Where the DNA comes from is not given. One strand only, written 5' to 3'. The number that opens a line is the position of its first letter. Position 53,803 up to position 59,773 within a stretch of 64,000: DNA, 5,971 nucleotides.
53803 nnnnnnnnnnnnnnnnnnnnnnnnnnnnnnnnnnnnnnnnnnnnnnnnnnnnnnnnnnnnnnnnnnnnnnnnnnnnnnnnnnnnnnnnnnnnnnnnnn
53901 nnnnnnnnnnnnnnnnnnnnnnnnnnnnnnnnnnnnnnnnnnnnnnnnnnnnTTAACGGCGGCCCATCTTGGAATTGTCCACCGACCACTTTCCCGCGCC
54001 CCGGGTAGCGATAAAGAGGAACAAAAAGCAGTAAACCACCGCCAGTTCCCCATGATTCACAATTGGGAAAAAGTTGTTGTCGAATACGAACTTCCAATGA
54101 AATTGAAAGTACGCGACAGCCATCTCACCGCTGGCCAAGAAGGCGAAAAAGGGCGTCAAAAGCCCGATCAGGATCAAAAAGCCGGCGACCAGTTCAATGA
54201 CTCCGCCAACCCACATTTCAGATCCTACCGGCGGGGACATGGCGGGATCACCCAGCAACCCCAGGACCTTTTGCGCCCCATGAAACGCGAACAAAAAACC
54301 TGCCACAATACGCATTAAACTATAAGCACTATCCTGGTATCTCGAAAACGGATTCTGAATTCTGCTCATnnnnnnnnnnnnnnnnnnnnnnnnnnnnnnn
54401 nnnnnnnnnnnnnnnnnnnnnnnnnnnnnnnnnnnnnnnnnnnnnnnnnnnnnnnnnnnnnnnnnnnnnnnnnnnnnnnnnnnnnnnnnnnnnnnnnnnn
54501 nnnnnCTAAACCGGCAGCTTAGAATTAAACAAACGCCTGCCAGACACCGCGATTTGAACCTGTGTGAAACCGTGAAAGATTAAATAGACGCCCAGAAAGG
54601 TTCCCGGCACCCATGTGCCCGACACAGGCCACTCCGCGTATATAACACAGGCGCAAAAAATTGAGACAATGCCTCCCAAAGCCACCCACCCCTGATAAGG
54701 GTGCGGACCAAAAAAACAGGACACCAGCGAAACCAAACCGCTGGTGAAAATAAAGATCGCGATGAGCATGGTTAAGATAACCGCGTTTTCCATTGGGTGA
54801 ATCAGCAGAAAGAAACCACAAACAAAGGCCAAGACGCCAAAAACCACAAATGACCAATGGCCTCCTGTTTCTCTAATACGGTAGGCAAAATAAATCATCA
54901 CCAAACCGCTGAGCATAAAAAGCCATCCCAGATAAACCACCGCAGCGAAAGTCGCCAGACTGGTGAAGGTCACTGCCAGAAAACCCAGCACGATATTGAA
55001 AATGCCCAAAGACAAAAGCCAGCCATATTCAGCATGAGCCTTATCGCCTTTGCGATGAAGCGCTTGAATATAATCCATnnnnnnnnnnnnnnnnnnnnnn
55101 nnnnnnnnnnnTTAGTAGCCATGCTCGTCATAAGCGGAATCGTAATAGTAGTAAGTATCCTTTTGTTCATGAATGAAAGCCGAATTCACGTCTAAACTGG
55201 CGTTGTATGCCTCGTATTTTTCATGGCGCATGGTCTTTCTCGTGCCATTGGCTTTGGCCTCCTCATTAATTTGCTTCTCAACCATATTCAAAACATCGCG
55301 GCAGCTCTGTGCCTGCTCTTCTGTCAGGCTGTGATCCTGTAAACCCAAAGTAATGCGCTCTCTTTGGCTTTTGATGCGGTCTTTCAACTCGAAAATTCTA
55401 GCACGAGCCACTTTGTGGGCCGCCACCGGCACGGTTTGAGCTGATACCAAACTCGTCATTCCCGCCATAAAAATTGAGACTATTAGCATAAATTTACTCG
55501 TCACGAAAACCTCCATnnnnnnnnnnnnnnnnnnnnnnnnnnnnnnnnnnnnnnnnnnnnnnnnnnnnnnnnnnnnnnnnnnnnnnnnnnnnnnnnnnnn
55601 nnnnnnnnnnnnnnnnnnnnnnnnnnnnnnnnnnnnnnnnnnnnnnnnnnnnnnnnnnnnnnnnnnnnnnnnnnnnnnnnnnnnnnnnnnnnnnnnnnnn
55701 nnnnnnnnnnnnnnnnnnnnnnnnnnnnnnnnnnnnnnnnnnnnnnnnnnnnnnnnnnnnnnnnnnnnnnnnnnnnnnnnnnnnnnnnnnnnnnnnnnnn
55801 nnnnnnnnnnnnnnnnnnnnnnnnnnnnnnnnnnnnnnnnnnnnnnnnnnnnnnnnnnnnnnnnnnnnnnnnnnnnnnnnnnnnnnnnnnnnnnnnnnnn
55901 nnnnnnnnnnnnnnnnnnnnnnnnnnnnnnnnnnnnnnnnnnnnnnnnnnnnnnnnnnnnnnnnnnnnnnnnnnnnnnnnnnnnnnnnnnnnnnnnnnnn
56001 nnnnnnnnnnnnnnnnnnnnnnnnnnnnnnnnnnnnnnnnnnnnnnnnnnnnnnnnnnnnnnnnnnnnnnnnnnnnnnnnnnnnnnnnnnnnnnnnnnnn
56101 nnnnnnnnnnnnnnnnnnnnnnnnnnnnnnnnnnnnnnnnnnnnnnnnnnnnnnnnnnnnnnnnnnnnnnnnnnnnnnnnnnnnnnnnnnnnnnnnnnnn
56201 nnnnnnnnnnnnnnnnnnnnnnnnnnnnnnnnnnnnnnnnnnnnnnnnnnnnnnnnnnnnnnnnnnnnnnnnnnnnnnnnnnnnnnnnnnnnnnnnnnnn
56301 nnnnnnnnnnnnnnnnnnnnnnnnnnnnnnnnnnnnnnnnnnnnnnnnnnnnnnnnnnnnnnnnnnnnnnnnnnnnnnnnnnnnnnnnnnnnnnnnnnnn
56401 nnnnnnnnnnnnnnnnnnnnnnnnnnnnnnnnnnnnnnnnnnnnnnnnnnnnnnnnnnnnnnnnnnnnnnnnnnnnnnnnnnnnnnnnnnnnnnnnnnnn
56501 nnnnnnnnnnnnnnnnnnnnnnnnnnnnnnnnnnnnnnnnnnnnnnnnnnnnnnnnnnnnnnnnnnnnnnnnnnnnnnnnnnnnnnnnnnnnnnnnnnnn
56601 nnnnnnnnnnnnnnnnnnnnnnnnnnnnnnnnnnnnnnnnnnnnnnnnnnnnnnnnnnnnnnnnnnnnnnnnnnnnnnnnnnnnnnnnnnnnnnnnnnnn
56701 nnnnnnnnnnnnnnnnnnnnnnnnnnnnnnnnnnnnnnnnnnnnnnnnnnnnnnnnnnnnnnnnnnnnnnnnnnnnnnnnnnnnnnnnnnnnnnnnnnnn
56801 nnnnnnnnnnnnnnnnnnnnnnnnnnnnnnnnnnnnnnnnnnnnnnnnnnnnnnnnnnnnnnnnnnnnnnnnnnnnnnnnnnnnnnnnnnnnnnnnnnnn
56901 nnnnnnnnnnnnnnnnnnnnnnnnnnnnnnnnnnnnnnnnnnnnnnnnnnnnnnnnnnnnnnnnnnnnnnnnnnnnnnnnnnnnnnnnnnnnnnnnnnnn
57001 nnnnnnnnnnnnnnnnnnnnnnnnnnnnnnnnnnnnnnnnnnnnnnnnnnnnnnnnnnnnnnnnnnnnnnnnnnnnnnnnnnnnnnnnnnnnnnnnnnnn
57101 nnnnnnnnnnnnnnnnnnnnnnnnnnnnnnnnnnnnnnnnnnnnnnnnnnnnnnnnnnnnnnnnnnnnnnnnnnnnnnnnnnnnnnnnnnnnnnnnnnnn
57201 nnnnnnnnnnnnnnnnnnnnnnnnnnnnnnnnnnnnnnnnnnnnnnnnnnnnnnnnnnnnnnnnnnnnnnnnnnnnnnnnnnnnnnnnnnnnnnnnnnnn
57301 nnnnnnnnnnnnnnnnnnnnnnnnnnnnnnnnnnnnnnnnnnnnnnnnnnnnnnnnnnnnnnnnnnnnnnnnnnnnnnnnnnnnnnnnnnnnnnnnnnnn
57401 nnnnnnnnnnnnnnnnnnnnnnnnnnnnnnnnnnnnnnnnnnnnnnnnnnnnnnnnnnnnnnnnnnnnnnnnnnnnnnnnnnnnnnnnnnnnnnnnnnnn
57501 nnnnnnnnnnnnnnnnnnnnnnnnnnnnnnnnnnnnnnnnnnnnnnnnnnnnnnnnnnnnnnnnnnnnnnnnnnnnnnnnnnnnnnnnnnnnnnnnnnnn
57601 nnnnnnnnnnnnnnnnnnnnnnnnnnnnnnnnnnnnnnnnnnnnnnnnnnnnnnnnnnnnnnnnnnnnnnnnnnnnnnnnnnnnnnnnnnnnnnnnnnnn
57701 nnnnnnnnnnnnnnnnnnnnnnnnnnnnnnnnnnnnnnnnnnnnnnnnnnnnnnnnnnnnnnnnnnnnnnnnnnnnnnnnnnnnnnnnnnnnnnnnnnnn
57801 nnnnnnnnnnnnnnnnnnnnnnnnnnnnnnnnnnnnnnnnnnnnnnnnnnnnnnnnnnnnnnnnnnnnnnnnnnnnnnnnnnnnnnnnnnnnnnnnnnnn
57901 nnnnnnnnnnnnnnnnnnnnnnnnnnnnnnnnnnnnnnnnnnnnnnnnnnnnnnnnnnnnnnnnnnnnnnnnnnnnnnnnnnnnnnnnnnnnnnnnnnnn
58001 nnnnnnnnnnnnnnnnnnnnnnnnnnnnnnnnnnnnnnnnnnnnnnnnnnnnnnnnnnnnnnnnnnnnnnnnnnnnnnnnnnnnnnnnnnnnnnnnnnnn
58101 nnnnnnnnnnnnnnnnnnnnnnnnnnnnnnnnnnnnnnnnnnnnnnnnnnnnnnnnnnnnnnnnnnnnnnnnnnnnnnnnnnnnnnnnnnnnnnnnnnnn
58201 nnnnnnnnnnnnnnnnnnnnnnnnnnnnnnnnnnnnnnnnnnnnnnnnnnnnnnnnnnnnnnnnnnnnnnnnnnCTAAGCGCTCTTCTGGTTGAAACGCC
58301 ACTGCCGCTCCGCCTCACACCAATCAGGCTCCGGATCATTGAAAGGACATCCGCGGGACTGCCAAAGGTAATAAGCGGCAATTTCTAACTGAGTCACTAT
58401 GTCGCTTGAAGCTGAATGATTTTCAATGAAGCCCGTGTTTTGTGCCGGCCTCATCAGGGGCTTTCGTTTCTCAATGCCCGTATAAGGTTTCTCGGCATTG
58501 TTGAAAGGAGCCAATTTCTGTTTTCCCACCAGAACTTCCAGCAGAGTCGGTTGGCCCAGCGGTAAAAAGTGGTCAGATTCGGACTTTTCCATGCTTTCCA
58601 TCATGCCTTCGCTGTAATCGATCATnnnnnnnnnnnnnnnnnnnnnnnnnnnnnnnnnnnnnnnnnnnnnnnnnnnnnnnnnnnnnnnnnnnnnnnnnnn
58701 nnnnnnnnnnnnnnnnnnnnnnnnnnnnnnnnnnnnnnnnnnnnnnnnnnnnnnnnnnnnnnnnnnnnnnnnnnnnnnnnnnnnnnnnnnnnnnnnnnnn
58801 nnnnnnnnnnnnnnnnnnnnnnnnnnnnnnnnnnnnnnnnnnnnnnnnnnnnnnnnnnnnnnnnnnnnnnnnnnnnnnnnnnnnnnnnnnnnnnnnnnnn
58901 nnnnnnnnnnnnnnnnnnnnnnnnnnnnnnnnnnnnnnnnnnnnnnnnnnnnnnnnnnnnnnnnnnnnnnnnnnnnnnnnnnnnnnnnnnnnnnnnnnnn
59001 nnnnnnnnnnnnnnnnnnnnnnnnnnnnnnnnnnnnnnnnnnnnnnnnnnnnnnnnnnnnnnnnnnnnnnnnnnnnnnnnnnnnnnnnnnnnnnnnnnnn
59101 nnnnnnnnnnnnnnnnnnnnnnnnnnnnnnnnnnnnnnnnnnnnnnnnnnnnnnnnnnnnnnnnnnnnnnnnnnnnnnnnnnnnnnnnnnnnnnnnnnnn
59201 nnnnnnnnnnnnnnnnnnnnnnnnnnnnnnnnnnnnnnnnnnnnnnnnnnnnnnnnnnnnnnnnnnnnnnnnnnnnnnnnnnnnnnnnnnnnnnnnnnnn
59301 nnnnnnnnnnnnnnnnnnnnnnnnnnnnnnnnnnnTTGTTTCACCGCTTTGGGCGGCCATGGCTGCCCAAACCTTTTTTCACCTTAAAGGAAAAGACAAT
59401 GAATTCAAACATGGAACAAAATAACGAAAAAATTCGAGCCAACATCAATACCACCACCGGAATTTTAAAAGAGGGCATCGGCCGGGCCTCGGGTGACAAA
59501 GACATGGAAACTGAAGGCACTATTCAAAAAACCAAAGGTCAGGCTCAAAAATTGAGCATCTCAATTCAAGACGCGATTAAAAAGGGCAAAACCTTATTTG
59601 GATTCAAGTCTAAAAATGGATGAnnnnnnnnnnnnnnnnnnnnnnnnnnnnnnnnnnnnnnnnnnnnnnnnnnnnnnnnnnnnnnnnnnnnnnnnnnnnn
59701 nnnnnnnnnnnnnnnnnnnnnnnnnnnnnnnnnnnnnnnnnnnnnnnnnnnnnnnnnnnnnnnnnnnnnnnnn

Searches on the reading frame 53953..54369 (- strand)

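Call 58: search_protein_families(library=pfam, max_evalue=0.01, proteins=[window:53953-54369:-])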
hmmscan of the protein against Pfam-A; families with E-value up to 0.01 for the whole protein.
window:53953-54369:- (138 aa): 1 family
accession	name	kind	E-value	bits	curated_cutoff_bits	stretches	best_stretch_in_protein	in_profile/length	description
PF07681.17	DoxX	-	1.5e-09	38.7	23.6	1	18-92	4-85/85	DoxX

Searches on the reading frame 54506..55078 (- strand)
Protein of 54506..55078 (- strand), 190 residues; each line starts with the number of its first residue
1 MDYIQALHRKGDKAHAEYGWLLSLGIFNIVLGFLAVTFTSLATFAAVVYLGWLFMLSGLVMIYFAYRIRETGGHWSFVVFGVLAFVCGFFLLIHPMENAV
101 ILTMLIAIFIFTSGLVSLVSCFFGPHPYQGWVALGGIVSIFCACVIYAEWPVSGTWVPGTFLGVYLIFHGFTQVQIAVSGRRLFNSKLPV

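Call 58: search_protein_families(library=pfam, max_evalue=0.01, proteins=[window:54506-55078:-])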
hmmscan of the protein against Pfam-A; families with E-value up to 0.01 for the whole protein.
window:54506-55078:- (190 aa): 2 families
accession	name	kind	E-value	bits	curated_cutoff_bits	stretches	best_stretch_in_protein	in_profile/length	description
PF03729.18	DUF308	-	1.1e-19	70.8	25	2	24-93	2-73/73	Short repeat of unknown function (DUF308)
PF11168.14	DUF2955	-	0.0005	20.4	25.5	1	81-156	24-100/140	Protein of unknown function (DUF2955)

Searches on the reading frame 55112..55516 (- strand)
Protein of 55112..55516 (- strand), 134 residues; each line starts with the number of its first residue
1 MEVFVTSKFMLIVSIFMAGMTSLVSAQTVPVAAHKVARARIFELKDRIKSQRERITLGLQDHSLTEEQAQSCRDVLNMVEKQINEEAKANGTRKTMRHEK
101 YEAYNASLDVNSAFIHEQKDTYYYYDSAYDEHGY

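Call 58: search_protein_families(library=pfam, max_evalue=0.01, proteins=[window:55112-55516:-])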
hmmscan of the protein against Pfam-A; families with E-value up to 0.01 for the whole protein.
window:55112-55516:- (134 aa): 1 family
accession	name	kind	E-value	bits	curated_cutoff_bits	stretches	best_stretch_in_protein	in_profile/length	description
PF06409.17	NPIP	-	0.00056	20.2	27.5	1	49-118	72-140/207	Nuclear pore complex interacting protein (NPIP)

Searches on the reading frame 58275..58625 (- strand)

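Call 58: search_protein_families(library=pfam, max_evalue=0.01, proteins=[window:58275-58625:-])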
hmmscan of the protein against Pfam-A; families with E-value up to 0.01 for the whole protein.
window:58275-58625:- (116 aa): 1 family
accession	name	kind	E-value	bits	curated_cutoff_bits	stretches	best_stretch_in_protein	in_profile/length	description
PF11154.13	DUF2934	-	3.6e-08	33.3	22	1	82-108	8-34/37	Protein of unknown function (DUF2934)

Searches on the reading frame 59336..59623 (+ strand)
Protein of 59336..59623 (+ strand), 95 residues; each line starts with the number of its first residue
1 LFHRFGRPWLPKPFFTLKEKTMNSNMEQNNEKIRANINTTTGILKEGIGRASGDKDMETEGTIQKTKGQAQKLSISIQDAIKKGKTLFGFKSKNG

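Call 58: search_protein_families(library=pfam, max_evalue=0.01, proteins=[window:59336-59623:+])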
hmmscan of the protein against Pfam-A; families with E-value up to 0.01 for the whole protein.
window:59336-59623:+ (95 aa): 1 family
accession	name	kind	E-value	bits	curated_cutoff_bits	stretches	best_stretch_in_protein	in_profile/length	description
PF05532.17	CsbD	-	1.3e-10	41.5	40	1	31-83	1-53/53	CsbD-like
